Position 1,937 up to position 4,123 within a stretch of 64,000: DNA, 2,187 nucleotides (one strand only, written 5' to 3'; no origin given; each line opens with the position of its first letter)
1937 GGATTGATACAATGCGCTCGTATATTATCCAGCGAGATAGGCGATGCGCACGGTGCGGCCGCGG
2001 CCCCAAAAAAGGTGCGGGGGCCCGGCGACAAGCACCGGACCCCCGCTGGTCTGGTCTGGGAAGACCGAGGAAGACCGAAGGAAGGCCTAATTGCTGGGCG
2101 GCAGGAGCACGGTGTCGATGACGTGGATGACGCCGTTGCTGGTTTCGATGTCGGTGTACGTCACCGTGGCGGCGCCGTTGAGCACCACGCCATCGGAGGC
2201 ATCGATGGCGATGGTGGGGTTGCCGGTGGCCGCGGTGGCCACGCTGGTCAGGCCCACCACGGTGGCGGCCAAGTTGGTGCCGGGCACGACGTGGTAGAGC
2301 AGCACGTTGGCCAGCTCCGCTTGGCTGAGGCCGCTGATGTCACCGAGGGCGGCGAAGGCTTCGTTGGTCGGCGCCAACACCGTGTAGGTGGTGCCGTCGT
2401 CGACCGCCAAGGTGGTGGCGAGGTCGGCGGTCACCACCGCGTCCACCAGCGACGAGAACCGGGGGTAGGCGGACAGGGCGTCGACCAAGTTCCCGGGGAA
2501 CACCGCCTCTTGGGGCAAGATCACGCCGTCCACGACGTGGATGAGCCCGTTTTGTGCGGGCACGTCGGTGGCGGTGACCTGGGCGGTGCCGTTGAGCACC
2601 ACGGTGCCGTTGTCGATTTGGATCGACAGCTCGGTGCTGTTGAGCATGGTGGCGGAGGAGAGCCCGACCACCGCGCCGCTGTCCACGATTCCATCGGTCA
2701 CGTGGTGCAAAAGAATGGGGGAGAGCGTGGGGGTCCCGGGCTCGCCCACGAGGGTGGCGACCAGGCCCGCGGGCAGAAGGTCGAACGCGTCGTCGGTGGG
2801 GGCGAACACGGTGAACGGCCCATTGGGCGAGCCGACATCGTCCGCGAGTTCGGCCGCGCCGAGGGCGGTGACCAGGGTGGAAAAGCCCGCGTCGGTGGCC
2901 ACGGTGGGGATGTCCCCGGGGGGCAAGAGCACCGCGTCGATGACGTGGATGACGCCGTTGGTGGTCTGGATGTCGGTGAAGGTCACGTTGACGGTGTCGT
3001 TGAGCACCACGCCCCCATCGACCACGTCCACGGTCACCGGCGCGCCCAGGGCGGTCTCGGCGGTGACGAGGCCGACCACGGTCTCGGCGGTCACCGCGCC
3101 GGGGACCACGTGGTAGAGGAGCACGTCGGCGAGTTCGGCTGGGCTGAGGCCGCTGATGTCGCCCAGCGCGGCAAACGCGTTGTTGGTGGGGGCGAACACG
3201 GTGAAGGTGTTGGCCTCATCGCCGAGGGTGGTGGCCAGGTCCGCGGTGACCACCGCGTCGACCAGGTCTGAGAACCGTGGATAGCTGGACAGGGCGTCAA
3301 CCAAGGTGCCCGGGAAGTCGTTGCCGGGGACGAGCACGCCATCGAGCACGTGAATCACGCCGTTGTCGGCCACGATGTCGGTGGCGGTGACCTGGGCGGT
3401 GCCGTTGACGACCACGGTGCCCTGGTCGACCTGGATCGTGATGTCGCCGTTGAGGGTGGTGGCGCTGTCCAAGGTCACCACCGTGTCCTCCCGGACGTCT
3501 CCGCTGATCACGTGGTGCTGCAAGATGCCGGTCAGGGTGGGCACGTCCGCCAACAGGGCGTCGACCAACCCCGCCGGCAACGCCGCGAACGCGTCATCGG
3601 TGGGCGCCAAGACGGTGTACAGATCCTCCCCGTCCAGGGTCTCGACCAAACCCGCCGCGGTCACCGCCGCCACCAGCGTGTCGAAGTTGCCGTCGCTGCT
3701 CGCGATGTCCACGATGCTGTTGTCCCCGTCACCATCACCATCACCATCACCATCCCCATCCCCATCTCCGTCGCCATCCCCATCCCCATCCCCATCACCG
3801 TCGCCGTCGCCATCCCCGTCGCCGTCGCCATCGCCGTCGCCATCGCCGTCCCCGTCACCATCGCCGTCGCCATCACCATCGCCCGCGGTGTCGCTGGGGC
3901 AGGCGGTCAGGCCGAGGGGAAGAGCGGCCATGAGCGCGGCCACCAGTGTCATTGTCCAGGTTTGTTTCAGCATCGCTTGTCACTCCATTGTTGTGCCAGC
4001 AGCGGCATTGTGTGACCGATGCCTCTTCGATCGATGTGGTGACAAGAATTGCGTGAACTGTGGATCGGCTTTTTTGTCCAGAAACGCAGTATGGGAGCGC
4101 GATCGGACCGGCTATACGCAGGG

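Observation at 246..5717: The rtcR-rsr locus is split by an inserted fasciclin lipoprotein gene that has its own terminator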

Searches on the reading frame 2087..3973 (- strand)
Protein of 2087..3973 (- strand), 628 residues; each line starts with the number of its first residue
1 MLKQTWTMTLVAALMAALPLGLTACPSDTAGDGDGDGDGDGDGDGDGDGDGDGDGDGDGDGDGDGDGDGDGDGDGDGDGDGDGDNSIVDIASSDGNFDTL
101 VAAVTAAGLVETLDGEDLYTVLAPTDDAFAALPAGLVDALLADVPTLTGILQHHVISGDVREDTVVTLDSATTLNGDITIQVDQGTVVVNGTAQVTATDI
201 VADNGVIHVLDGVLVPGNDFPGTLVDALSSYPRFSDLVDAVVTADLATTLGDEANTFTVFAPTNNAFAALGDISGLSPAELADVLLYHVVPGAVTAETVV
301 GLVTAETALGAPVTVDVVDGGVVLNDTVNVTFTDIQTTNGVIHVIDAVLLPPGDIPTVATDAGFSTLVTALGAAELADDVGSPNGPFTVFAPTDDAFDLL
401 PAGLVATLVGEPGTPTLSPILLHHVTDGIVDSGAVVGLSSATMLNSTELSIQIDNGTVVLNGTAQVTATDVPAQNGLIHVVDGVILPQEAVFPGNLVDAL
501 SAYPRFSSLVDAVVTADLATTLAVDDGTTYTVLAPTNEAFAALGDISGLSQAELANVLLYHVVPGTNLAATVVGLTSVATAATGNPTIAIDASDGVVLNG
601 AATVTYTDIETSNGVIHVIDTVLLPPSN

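Call 8: search_protein_families(library=pfam, proteins=[window:2087-3973:-], max_evalue=0.001)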
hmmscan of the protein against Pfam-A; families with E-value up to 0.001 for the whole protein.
window:2087-3973:- (628 aa): 2 families
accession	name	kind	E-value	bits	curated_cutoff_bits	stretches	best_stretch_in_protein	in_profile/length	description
PF02469.27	Fasciclin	-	3.5e-119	392.6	22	4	96-216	2-123/123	Fasciclin domain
PF22807.2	TrAA12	-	6.1e-11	41.7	30.9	1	29-92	381-443/463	TrAA12-like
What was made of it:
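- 2087..3973 (-): Gene for a lipoprotein with four FAS1 domains and a (DG)n linker, 628 aa. PF02469, four stretches, 3.5e-119 (call 8).
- Checked: The gene at 2087-3973(-) has four Fasciclin domains (3.5e-119, call 8).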

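Call 9: search_protein_families(library=ncbifam, proteins=[window:2087-3973:-], max_evalue=0.001)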
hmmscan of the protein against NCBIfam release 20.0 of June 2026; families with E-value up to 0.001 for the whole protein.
window:2087-3973:- (628 aa): 4 families
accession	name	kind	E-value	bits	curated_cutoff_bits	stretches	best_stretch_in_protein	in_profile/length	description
NF012181.0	MSCRAMM_SdrD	exception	0.0003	18.3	2500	1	31-84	1230-1283/1379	MSCRAMM family adhesin SdrD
NF000535.3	MSCRAMM_SdrC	exception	0.00033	18.8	1700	1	31-84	774-827/963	MSCRAMM family adhesin SdrC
NF033609.2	MSCRAMM_ClfA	exception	0.00034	18.4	1150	1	28-85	665-722/934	MSCRAMM family adhesin clumping factor ClfA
NF033845.1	MSCRAMM_ClfB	exception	0.00053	18.1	999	1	30-84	711-765/871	MSCRAMM family adhesin clumping factor ClfB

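Call 20: find_encoding_contigs(protein=window:2087-3973:-, flank=10000, max_places=6)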
Protein window:2087-3973:- (628 aa): no gene with exactly this product is on record in the collection.

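Call 37: find_homologous_proteins(query=window:2090-3718:-, max_evalue=1e-20)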
Query window:2090-3718:- (543 aa): 7934 proteins with E <= 1e-20 among 8000 candidates; the best 120 are listed.
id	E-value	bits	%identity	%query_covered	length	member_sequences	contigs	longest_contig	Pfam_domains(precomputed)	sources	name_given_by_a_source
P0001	8.6e-202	690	48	99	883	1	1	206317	PF16892.11,PF02469.28,PF09950.16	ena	-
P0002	1.7e-201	689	50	100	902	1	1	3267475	PF02469.28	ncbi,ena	-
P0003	4.3e-196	671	49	93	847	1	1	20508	PF02469.28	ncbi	-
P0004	4.7e-185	634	41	99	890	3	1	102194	PF02469.28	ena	-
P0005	5.3e-183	628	46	100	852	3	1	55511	PF02469.28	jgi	-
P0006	2.0e-174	599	47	100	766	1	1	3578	PF02469.28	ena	-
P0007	1.1e-171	590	47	100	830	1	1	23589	PF02469.28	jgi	jgi:uncharacterized surface protein with fasciclin (FAS1) repeats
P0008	8.2e-171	587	47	99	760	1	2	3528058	PF02469.28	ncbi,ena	-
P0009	2.9e-170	586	47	99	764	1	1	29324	PF02469.28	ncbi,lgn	-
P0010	3.0e-170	586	42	100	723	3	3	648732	PF13464.12,PF02469.28,PF26918.1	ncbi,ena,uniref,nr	ncbi:fasciclin domain-containing protein [Anaerolinea thermophila]|uniref:fasciclin domain-containin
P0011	8.6e-168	577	41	99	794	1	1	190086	PF02469.28,PF18962.8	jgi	jgi:uncharacterized surface protein with fasciclin (FAS1) repeats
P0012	5.4e-167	575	48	100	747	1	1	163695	PF09840.15,PF02469.28,PF09950.16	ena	-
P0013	1.8e-166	573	49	100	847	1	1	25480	PF04972.23,PF13349.13,PF02469.28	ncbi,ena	-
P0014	2.3e-166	573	49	100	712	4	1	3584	PF02469.28,PF18042.8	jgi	jgi:uncharacterized surface protein with fasciclin (FAS1) repeats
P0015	3.1e-166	572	47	100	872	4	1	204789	PF02469.28,PF18042.8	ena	-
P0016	2.7e-165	569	44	99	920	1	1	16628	PF02469.28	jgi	jgi:transforming growth factor-beta-induced protein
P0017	2.1e-162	560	48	100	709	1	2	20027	PF02469.28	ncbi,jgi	jgi:transforming growth factor-beta-induced protein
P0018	9.1e-160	551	45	97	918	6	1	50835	PF02469.28,PF18962.8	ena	-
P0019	1.2e-157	544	48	100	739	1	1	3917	PF02469.28,PF17599.7,PF18042.8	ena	-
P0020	1.9e-157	543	45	99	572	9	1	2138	PF02469.28,PF18042.8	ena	-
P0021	2.5e-157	543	48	94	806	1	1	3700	PF04972.23,PF02469.28,PF10693.15,PF14136.12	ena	-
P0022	2.6e-157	543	48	100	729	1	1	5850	PF02469.28,PF18042.8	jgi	jgi:uncharacterized surface protein with fasciclin (FAS1) repeats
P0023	5.2e-156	539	58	100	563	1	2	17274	PF02469.28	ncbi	-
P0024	3.8e-155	536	49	100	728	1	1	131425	PF02469.28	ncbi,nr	ncbi:MAG: fasciclin domain-containing protein [Anaerolineae bacterium]|nr:fasciclin domain-containin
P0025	1.3e-154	534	40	99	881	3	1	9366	PF02469.28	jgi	jgi:uncharacterized surface protein with fasciclin (FAS1) repeats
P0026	1.5e-154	534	45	99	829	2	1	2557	PF02469.28,PF18042.8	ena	-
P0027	1.2e-151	524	44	100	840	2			PF02469.28,PF04830.19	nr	nr:transforming growth factor-beta-induced protein ig-h3-like isoform X1 [Penaeus vannamei]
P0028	2.1e-150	520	49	99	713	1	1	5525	PF02469.28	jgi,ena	-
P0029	8.1e-150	518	43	100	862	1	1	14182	PF02469.28,PF17599.7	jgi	jgi:uncharacterized surface protein with fasciclin (FAS1) repeats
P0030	2.7e-149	516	44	99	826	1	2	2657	PF02469.28,PF18042.8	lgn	-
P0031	3.3e-149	516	41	99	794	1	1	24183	PF02469.28,PF18962.8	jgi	jgi:uncharacterized surface protein with fasciclin (FAS1) repeats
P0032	4.2e-149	516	43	99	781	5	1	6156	PF02469.28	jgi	jgi:transforming growth factor-beta-induced protein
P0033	2.2e-148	513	43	99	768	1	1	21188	PF06468.20,PF02469.28,PF18042.8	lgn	-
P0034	2.9e-148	513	42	97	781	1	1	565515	PF02469.28,PF18962.8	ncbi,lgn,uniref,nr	ncbi:fasciclin domain-containing protein [Neolewinella antarctica]|uniref:Surface protein with fasci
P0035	8.2e-148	512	43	100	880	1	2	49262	PF02469.28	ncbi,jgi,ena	-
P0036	1.2e-146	508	43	98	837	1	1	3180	PF02469.28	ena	-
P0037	4.1e-146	506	43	100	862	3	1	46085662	PF02469.28,PF04830.19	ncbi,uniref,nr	ncbi:transforming growth factor-beta-induced protein ig-h3-like [Penaeus chinensis]|uniref:transform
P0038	5.9e-146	505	48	99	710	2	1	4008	PF02469.28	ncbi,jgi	jgi:transforming growth factor-beta-induced protein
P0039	2.2e-145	504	42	99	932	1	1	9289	PF02469.28,PF18962.8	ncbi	-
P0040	2.7e-145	503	48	100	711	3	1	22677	PF02469.28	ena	-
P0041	8.4e-145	502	44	99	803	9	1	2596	PF02469.28,PF18042.8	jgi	jgi:uncharacterized surface protein with fasciclin (FAS1) repeats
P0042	1.1e-144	501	44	99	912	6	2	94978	PF02469.28,PF18962.8,PF28432.1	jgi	-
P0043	4.5e-144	499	42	100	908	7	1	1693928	PF14685.15,PF02469.28,PF18962.8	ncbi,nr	ncbi:MAG: fasciclin domain-containing protein [Saprospiraceae bacterium]|nr:fasciclin domain-contain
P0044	2.6e-143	497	47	100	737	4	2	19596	PF02469.28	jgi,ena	-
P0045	2.6e-143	497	50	99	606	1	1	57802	PF02469.28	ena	-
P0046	2.7e-142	493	49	99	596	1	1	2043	PF02469.28,PF19077.7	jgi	jgi:uncharacterized surface protein with fasciclin (FAS1) repeats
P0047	3.8e-142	493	48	100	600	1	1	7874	PF27474.1,PF02469.28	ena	-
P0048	5.3e-142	492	48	100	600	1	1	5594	PF27474.1,PF02469.28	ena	-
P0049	7.2e-142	492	46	99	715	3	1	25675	PF02469.28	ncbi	-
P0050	1.1e-141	491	46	100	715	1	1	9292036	PF04972.23,PF02469.28,PF06569.17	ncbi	-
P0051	2.5e-141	490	51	100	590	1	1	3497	PF02469.28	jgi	jgi:transforming growth factor-beta-induced protein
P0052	4.3e-141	489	43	99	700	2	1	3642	PF02469.28,PF26918.1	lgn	-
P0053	5.2e-141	489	50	100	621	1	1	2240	PF02469.28,PF04886.17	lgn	-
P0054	5.7e-141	489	49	99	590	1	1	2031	PF02469.28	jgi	-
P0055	6.1e-141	489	49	100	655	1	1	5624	PF02469.28,PF17758.8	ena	-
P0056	1.1e-140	488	42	99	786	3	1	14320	PF02469.28,PF18962.8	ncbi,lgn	-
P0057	1.5e-140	488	43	100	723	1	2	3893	PF13464.12,PF02469.28,PF12389.14,PF26918.1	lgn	-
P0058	1.6e-140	487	45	100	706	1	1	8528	PF02469.28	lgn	-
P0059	2.4e-140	487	50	100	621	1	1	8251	PF02469.28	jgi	-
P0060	4.8e-140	486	49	100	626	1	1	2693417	PF02469.28,PF23173.3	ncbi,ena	-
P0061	7.1e-140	485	50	100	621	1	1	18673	PF02469.28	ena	-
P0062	2.7e-139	483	43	100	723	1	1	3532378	PF13464.12,PF02469.28,PF12389.14,PF26918.1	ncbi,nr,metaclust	ncbi:fasciclin domain-containing protein [Anaerolinea thermophila]|nr:fasciclin domain-containing pr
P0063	2.9e-139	483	39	100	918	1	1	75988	PF15098.12,PF02469.28,PF18962.8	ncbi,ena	-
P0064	3.8e-139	483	43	100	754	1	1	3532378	PF02469.28,PF12389.14,PF26918.1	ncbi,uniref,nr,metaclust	ncbi:hypothetical protein ANT_25430 [Anaerolinea thermophila UNI-1]|uniref:FAS1 domain-containing pr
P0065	6.9e-139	482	47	99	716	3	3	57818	PF02469.28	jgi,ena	-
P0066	8.1e-139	482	41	100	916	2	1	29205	PF02469.28,PF18962.8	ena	-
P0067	1.2e-138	481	50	100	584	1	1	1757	PF02469.28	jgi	jgi:uncharacterized surface protein with fasciclin (FAS1) repeats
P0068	1.7e-138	481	47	99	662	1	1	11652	PF02469.28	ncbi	ncbi:MAG: fasciclin domain-containing protein [Chloroflexota bacterium]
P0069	3.2e-138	480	47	100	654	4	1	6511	PF02469.28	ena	-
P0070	3.4e-138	480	51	100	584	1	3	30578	PF02469.28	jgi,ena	-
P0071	4.7e-138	479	43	100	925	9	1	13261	PF02469.28,PF18962.8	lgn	-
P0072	4.7e-138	479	50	100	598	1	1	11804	PF02469.28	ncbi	-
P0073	7.7e-138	479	46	100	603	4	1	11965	PF02469.28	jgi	-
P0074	1.5e-137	478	50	100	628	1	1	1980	PF02469.28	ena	-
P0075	1.6e-137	478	44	100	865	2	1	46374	PF02469.28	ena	-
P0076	1.7e-137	477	51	100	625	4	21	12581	PF02469.28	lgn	-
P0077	1.9e-137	477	38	100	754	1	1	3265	PF02469.28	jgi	jgi:transforming growth factor-beta-induced protein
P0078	2.9e-137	477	48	100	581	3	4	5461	PF02469.28,PF18042.8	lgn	-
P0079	3.7e-137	476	43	100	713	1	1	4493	PF13464.12,PF02469.28,PF12389.14,PF26918.1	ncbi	ncbi:fasciclin domain-containing protein, partial [Anaerolinea sp.]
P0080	4.7e-137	476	42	99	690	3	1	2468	PF02469.28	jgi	-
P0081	5.0e-137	476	48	99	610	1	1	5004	PF02469.28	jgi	jgi:transforming growth factor-beta-induced protein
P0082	9.5e-137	475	48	100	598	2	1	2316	PF02469.28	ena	-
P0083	3.1e-136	473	51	100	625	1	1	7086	PF02469.28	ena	-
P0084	3.8e-136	473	52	99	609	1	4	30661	PF02469.28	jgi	jgi:uncharacterized surface protein with fasciclin (FAS1) repeats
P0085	4.2e-136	473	47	100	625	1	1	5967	PF02469.28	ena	-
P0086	6.1e-136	472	50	100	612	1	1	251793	PF02469.28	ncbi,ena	-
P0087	6.4e-136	472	51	100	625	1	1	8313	PF02469.28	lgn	-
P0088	6.9e-136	472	53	99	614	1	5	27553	PF02469.28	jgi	jgi:uncharacterized surface protein with fasciclin (FAS1) repeats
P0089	9.8e-136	472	50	100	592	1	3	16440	PF02469.28,PF14438.13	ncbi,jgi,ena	-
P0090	1.4e-135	471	42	100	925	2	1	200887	PF02469.28,PF25673.2,PF18962.8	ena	-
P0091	2.2e-135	471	45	100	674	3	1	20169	PF02469.28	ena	-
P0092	4.1e-135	470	48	100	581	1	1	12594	PF02469.28,PF18042.8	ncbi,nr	ncbi:MAG: fasciclin domain-containing protein [Chloroflexi bacterium]|nr:fasciclin domain-containing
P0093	5.2e-135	469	47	99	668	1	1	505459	PF02469.28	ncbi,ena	-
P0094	5.6e-135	469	46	100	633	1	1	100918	PF02469.28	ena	-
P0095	9.1e-135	468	50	100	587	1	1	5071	PF02469.28,PF09950.16,PF18042.8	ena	-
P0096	1.2e-134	468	48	100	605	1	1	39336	PF02469.28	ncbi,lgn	-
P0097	1.4e-134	468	44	100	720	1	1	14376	PF02469.28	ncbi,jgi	jgi:uncharacterized surface protein with fasciclin (FAS1) repeats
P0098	1.7e-134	468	46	100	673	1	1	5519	PF02469.28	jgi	jgi:transforming growth factor-beta-induced protein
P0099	2.2e-134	467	46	100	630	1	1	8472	PF02469.28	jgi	-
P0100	2.3e-134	467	45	100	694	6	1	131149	PF02469.28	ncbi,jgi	jgi:uncharacterized surface protein with fasciclin (FAS1) repeats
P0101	2.3e-134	467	49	100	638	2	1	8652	PF02469.28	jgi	-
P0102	2.6e-134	467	53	99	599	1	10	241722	PF02469.28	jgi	jgi:uncharacterized surface protein with fasciclin (FAS1) repeats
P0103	2.9e-134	467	47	100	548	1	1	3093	PF02469.28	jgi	jgi:transforming growth factor-beta-induced protein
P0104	2.9e-134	467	45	100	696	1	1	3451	PF02469.28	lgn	-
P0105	3.8e-134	466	50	100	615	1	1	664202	PF02469.28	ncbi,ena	-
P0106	4.0e-134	466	44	99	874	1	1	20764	PF02469.28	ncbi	-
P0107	7.6e-134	465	50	100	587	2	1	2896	PF02469.28,PF09950.16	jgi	-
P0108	7.8e-134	465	48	100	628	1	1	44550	PF02469.28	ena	-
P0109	8.7e-134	465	47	99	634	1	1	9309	PF02469.28,PF10693.15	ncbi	ncbi:MAG: fasciclin domain-containing protein [Anaerolineae bacterium]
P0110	1.3e-133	465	40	99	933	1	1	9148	PF15098.12,PF02469.28,PF18962.8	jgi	jgi:transforming growth factor-beta-induced protein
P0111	1.4e-133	465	48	100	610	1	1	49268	PF02469.28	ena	-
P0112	1.9e-133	464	40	100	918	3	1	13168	PF15098.12,PF02469.28,PF18962.8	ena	-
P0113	1.9e-133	464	43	100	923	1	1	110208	PF02469.28,PF18962.8,PF09990.15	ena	-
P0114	2.0e-133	464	46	100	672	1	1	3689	PF02469.28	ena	-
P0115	2.3e-133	464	50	100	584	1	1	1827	PF02469.28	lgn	-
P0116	2.8e-133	464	50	100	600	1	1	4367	PF02469.28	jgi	jgi:transforming growth factor-beta-induced protein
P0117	3.1e-133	463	47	99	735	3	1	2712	PF02469.28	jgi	jgi:transforming growth factor-beta-induced protein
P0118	3.8e-133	463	48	100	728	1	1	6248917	PF02469.28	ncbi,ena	-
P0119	6.1e-133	462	42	100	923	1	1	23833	PF02469.28,PF18962.8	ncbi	-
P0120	7.3e-133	462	42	100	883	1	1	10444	PF02469.28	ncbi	-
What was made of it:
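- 2087..3973 (-): The best homologue is 58% identical (call 37).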

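Call 38: find_encoding_contigs(protein=P0023, flank=8000, max_places=3)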
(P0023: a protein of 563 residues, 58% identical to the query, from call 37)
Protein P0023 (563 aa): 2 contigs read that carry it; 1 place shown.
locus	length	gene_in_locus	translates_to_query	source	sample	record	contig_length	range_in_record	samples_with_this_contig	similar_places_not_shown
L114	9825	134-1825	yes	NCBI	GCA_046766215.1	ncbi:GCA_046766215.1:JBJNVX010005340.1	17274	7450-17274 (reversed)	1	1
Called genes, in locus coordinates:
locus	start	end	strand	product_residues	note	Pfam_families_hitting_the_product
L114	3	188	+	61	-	?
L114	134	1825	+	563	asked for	PF02469:Fasciclin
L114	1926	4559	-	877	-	PF00082:Peptidase_S8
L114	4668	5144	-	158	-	-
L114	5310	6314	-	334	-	PF11306:DUF3108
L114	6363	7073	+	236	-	PF13365:Trypsin_2 (weak)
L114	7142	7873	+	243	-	-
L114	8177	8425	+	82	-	-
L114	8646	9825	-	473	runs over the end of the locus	PF03062:MBOAT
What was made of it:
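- Tried and rejected: The best homologue is 58% identical, lies at a contig end, and is uninformative (calls 37, 38).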
